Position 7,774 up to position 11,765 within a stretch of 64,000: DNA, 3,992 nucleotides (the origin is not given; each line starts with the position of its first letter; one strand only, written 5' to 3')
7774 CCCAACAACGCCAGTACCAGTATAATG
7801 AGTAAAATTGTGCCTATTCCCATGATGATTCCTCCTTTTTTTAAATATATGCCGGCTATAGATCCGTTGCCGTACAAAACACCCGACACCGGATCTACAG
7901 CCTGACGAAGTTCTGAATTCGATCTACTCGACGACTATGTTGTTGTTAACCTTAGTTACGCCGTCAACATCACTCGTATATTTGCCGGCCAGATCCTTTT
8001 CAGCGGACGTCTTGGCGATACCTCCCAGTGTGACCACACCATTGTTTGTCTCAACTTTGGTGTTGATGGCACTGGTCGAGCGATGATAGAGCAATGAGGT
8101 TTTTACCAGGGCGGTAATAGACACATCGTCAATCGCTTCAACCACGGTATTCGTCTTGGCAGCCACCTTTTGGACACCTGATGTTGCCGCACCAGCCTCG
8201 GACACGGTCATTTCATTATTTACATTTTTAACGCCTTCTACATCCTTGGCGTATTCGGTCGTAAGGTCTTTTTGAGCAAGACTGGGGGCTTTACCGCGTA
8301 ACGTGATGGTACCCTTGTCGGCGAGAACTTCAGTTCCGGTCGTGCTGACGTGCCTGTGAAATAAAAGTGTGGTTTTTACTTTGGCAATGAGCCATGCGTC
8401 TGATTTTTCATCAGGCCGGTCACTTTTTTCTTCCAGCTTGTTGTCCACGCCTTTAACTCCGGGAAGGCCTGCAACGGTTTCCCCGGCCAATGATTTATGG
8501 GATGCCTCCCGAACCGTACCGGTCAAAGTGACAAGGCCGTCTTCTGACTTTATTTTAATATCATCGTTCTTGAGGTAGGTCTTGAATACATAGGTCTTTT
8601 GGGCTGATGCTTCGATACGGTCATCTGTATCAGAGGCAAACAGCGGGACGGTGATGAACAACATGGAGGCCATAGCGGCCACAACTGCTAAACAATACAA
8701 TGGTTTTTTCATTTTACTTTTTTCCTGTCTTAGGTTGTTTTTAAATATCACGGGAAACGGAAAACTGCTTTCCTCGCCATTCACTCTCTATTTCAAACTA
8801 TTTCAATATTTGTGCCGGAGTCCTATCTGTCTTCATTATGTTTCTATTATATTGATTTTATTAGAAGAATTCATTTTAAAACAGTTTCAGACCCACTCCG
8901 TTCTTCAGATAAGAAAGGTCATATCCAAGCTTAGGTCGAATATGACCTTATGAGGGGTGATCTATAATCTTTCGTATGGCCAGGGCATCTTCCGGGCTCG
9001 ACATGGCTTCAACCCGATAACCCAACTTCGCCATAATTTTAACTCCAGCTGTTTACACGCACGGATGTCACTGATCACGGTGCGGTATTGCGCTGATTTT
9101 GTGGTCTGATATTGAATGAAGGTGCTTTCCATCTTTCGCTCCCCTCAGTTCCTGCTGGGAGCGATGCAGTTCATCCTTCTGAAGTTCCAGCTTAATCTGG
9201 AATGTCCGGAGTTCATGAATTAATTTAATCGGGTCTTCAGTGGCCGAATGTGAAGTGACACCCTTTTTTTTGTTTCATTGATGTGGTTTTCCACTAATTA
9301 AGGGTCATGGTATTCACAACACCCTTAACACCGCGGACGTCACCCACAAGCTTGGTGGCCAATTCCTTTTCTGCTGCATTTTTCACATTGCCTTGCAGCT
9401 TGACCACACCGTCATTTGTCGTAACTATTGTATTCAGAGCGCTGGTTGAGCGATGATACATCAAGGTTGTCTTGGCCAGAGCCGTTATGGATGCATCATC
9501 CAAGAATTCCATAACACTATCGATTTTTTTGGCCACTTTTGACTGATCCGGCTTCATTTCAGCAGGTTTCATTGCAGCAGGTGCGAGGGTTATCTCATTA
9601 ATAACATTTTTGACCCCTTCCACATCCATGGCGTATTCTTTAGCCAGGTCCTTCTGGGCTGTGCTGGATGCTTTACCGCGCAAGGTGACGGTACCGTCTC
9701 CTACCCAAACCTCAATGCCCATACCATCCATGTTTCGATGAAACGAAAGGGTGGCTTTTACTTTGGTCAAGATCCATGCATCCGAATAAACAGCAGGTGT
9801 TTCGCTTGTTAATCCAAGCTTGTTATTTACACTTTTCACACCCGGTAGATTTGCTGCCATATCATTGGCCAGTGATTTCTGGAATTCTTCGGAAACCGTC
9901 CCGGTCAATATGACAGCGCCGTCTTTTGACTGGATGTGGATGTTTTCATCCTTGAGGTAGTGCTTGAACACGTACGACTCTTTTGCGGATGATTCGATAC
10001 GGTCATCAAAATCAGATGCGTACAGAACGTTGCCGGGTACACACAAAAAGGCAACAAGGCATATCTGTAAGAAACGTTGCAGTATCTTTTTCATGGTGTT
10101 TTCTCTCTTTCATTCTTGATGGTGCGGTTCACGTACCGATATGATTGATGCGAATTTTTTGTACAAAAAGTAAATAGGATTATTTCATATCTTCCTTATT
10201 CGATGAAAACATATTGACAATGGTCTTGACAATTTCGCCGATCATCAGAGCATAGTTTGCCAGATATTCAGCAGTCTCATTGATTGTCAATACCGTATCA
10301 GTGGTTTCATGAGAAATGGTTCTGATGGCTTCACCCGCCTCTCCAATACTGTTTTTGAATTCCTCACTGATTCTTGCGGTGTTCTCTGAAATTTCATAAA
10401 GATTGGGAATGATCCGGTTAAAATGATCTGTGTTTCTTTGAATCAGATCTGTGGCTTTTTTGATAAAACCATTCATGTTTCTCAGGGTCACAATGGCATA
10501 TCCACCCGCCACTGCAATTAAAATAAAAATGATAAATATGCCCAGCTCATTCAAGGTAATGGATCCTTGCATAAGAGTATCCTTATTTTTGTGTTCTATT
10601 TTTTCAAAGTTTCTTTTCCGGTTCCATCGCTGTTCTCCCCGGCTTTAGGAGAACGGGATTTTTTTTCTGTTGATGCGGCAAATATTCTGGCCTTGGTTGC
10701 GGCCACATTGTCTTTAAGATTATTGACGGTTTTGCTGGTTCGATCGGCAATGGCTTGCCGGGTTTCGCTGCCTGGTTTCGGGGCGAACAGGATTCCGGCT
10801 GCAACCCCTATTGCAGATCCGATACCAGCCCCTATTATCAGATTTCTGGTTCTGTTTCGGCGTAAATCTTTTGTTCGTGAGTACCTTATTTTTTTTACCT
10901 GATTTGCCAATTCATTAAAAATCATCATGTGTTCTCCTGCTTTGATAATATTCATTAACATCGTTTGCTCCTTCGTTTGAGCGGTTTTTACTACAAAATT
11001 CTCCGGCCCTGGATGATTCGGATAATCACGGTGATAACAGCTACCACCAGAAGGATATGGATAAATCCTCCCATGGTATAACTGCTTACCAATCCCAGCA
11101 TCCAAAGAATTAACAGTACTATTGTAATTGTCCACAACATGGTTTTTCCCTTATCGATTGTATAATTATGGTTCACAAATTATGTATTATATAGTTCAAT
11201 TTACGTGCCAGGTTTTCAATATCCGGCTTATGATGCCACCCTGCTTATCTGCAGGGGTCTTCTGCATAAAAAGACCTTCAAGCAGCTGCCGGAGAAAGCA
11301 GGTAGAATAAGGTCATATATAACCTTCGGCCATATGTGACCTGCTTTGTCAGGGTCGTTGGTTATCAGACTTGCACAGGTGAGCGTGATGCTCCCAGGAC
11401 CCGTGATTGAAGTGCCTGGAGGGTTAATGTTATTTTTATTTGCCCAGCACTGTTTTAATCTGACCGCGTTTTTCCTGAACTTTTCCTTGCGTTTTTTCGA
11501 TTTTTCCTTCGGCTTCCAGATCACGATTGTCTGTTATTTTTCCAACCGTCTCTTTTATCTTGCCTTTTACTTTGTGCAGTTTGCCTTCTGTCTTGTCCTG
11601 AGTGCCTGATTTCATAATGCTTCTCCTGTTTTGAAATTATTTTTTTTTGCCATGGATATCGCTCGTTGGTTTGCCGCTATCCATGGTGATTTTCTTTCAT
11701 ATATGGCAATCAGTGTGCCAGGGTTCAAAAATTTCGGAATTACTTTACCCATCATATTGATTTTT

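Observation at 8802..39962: Recurrent 14-bp palindrome arrays (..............) at a fixed ~90-135 bp upstream of five -24/-12 promoter-like elements: a candidate bEBP regulon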

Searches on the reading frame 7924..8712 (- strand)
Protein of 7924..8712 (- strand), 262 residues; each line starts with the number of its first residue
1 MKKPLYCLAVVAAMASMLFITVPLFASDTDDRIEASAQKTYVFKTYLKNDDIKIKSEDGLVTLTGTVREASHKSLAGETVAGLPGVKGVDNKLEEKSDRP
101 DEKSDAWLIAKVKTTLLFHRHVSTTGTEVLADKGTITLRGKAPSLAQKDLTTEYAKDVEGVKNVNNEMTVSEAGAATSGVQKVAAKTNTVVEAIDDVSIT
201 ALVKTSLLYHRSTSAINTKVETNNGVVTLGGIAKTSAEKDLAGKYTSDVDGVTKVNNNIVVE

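Call 13: search_protein_families(library=pfam, proteins=[window:7924-8712:-], max_evalue=0.01)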
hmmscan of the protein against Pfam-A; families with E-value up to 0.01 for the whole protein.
window:7924-8712:- (262 aa): 1 family
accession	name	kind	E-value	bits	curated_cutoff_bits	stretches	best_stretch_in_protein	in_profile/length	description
PF04972.22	BON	-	1.3e-45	154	27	3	104-171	1-68/69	BON domain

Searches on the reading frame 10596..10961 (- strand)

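Call 13: search_protein_families(library=pfam, proteins=[window:10596-10961:-], max_evalue=0.01)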
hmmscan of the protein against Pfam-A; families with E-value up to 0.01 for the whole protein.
window:10596-10961:- (121 aa): 1 family
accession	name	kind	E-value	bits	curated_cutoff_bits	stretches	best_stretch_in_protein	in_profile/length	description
PF12732.12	YtxH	-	1.9e-13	51.1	37.5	1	42-97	1-63/71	YtxH-like protein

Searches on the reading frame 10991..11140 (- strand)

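Call 13: search_protein_families(library=pfam, proteins=[window:10991-11140:-], max_evalue=0.01)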
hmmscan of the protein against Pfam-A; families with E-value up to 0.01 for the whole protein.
window:10991-11140:- (49 aa): 1 family
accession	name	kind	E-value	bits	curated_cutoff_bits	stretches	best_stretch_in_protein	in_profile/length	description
PF18919.5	DUF5670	-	7.2e-16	58.4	23.5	1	1-44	1-43/43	Family of unknown function (DUF5670)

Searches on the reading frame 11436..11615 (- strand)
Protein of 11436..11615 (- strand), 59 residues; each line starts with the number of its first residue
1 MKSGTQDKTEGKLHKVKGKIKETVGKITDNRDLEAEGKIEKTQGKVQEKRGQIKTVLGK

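Call 13: search_protein_families(library=pfam, proteins=[window:11436-11615:-], max_evalue=0.01)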
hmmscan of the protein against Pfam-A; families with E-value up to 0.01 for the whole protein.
window:11436-11615:- (59 aa): 1 family
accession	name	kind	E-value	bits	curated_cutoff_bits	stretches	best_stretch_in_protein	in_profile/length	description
PF05532.17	CsbD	-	8.5e-18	64.4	40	1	7-54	1-48/53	CsbD-like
